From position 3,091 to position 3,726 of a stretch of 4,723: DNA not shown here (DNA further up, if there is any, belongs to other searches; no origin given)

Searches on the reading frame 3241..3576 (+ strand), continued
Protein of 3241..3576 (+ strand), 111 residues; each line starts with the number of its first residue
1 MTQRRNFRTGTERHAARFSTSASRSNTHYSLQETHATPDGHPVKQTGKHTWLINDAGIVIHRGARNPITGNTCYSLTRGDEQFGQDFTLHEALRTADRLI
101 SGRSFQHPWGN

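Call 30: fold_search(model_id=the predicted structure, library=viral)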
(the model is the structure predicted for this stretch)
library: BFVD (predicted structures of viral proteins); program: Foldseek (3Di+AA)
matches with E <= 10: 719; with E <= 0.001: 0
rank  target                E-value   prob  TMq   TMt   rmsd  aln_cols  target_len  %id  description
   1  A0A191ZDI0            9.2e-03  1.00  0.46  0.32   2.6        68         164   15  (no name in the UniProt tables at hand)
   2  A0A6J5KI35            1.3e-02  1.00  0.47  0.58   6.8        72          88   18  Uncharacterized protein [uncultured Caudovirales phage]
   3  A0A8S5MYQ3            1.3e-02  1.00  0.45  0.68   2.2        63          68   19  Uncharacterized protein [Siphoviridae sp. ctAUQ2]
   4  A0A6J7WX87            1.6e-02  1.00  0.45  0.56   1.9        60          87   17  Uncharacterized protein [uncultured Caudovirales phage]
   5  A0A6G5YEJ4            3.0e-02  1.00  0.45  0.74   1.9        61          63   16  (no name in the UniProt tables at hand)
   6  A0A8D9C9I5            3.4e-02  0.66  0.31  0.34   9.2        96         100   14  Uncharacterized protein [uncultured marine phage]
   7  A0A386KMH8            4.7e-02  0.99  0.39  0.35   2.7        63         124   16  Uncharacterized protein [Acinetobacter phage vB_AbaM_B09_Aci01-1]
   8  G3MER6                4.7e-02  0.85  0.40  0.39  16.4       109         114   18  Uncharacterized protein [Mycobacterium phage Violet]
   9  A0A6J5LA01            6.9e-02  0.99  0.39  0.58   5.0        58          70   16  Uncharacterized protein [uncultured Caudovirales phage]
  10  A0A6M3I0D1            8.9e-02  0.89  0.38  0.49   9.5        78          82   17  (no name in the UniProt tables at hand)
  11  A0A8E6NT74            1.1e-01  0.89  0.30  0.44   2.8        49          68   18  (no name in the UniProt tables at hand)
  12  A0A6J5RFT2            1.1e-01  0.97  0.43  0.55   3.2        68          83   16  Uncharacterized protein [uncultured Caudovirales phage]
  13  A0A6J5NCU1            1.2e-01  0.41  0.32  0.21  20.2       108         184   14  Uncharacterized protein [uncultured Caudovirales phage]
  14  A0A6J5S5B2            1.8e-01  0.57  0.34  0.08   5.9        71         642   13  Uncharacterized protein [uncultured Caudovirales phage]
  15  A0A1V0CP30            1.8e-01  0.47  0.32  0.30  10.1        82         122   11  (no name in the UniProt tables at hand)
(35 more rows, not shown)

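Call 32: get_annotated_region(hit=H36, flank=4000)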
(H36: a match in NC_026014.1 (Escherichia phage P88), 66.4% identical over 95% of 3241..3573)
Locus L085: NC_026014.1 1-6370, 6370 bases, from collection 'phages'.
description: Enterobacteria phage P88, complete genome.
organism: Escherichia phage P88 (NCBI taxid 1567486)
taxonomy: Viruses; Duplodnaviria; Heunggongvirae; Uroviricota; Caudoviricetes; Peduoviridae; Xuanwuvirus; Xuanwuvirus P88
host: Escherichia coli K88; source: -; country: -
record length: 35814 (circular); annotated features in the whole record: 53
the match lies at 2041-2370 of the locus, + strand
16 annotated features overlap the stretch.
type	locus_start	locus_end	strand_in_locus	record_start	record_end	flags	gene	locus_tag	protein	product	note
CDS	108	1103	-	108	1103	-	-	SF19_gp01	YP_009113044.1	integrase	-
CDS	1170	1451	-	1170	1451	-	-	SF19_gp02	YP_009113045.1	transcriptional regulator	C protein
CDS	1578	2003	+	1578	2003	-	-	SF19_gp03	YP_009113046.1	transcriptional regulator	Regulatory protein, Phage_COX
CDS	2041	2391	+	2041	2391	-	-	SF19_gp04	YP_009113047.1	DUF4761 family protein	-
CDS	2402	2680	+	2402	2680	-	-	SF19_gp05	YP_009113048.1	hypothetical protein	-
CDS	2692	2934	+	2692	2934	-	-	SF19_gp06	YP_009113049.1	DUF4754 family protein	-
CDS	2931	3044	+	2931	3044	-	-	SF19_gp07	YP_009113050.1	membrane protein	-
CDS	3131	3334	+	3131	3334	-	-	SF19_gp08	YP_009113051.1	hypothetical protein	-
CDS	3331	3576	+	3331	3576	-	-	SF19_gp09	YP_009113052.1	winged helix-turn-helix domain-containing protein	-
CDS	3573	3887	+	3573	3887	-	-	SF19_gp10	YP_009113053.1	ead/Ea22-like family protein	Ead/Ea22-like protein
CDS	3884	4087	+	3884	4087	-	-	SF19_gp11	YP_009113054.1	membrane protein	-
CDS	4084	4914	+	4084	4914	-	-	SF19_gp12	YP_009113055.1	lipoprotein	serine protease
CDS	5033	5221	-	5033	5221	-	-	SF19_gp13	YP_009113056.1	hypothetical protein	-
CDS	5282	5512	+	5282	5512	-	-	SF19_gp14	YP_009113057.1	derepression protein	-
CDS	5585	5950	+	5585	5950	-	-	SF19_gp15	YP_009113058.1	hypothetical protein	-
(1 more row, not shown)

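Call 33: get_annotated_region(hit=H44, flank=4000)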
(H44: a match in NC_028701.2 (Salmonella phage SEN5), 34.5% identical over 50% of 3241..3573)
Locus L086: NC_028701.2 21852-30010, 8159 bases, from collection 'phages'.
description: Salmonella phage SEN5, complete genome.
organism: Salmonella phage SEN5 (NCBI taxid 1647466)
taxonomy: Viruses; Duplodnaviria; Heunggongvirae; Uroviricota; Caudoviricetes; Peduoviridae; Senquatrovirus; Senquatrovirus SEN4
host: Salmonella enterica subsp. salamae 241/01 II; source: feces; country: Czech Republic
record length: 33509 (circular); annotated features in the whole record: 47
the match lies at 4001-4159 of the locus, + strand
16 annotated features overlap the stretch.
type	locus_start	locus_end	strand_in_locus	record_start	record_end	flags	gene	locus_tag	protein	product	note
CDS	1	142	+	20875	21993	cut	-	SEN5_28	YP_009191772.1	tail protein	-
CDS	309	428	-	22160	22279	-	-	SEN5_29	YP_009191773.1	hypothetical protein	late control protein ogr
CDS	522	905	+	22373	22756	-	-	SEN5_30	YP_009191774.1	hypothetical protein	-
CDS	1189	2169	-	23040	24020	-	-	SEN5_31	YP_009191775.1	integrase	-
CDS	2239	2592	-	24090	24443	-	-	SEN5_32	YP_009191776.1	transcriptional regulator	-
CDS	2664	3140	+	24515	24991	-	-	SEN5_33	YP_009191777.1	hypothetical protein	-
CDS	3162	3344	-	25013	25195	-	-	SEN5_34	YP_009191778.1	hypothetical protein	-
CDS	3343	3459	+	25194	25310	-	-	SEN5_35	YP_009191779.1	hypothetical protein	-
CDS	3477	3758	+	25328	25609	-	-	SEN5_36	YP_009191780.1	Cox-like excisionase and repressor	-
CDS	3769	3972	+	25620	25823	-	-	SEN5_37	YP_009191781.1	hypothetical protein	-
CDS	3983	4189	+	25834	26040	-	-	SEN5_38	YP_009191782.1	DUF4761 family protein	-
CDS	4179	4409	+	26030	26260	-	-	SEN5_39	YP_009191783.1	cell division inhibitor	-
CDS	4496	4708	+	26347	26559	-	-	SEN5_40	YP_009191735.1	hypothetical protein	-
CDS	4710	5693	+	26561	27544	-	-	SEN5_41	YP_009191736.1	DNA methyltransferase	-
CDS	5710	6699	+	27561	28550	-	-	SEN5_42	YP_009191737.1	DNA methyltransferase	-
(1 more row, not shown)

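Call 38: find_encoding_contigs(protein=P0081, flank=3000, max_places=2)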
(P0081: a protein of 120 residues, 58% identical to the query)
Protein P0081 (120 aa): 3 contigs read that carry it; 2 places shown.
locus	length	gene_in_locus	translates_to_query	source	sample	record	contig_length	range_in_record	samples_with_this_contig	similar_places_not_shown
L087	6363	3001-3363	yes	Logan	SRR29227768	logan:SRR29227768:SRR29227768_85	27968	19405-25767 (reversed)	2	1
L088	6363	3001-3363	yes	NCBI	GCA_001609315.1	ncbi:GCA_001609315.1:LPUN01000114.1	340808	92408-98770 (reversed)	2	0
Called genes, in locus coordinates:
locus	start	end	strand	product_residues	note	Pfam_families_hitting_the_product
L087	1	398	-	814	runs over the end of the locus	PF04879:Molybdop_Fe4S4, PF00384:Molybdopterin, PF01568:Molydop_binding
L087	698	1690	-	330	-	PF24624:Int_N, PF00589:Phage_integrase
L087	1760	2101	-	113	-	PF13560:HTH_31 (weak), PF01381:HTH_3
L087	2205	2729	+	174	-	PF10743:Phage_Cox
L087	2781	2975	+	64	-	-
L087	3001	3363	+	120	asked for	PF15958:DUF4761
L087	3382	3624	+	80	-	PF15946:DUF4754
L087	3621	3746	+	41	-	-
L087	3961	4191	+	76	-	-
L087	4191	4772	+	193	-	PF16473:Rv2179c-like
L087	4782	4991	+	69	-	-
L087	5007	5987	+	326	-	PF02086:MethyltransfD12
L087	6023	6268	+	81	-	-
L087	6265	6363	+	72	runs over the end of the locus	-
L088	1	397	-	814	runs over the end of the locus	PF04879:Molybdop_Fe4S4, PF00384:Molybdopterin, PF01568:Molydop_binding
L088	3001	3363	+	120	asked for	PF15958:DUF4761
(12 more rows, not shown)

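Call 39: find_encoding_contigs(protein=P0086, flank=3000, max_places=2)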
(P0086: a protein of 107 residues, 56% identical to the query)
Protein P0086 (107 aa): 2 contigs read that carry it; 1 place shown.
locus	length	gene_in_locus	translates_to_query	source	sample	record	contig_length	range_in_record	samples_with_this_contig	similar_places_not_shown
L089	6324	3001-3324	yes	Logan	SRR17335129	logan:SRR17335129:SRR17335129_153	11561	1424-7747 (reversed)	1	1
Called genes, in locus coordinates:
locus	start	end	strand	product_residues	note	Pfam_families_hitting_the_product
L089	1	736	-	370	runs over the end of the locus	PF00285:Citrate_synt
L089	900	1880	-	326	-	PF24624:Int_N, PF00589:Phage_integrase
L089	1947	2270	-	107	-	-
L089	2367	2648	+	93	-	PF10743:Phage_Cox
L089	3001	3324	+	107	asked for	PF15958:DUF4761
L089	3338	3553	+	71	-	-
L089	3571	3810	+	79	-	PF15946:DUF4754 (weak)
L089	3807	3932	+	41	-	-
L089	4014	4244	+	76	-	-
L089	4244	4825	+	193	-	PF16473:Rv2179c-like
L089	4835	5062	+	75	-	PF24732:ParE_like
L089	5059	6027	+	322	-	PF02086:MethyltransfD12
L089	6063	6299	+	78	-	-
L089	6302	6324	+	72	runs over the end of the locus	-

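Call 44: search_protein_representatives(alignment_id=A1)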
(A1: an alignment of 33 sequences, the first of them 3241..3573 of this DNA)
Query: 33 sequences, 116 profile positions. Proteins with E-value up to 0.001 (for the whole library): 25; up to 1e-10: 14; up to 1e-30: 3. The best 25 are listed.
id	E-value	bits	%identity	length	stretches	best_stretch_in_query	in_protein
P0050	1.7e-63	228.2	-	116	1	1-115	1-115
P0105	2.3e-44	166.5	-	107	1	1-112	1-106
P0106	4.3e-36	139.8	-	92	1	47-115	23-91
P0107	4.7e-30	120.3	-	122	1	1-72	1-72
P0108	1.7e-29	118.5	-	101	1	3-75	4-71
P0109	3.8e-27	111.0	-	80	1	1-62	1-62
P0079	5.0e-27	110.6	-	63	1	55-115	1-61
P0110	1.7e-25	105.6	-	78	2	67-114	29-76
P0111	1.7e-22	96.0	-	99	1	1-64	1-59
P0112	3.9e-22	94.8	-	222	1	17-78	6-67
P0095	1.4e-21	93.0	-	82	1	3-62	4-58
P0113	3.5e-19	85.3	-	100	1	1-81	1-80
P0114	1.4e-16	76.9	-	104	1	19-80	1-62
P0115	4.1e-13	65.7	-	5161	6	13-62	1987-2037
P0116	5.4e-09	52.4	-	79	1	69-110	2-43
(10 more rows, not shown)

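Call 47: search_protein_families(library=ncbifam, proteins=[window:3241-3576:+], max_evalue=0.01)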
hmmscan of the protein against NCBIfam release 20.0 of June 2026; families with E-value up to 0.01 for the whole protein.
window:3241-3576:+ (111 aa): 0 families

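Call 48: search_protein_families(library=padloc, proteins=[window:3241-3576:+], max_evalue=0.01)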
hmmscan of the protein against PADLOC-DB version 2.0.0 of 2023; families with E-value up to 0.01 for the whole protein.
window:3241-3576:+ (111 aa): 0 families

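Call 53: search_solved_structures(query=A1, max_evalue=1)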
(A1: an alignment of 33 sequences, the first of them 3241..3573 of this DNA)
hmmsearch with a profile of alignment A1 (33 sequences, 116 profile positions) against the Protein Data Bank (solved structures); distinct sequences matched with E-value up to 1: 0.
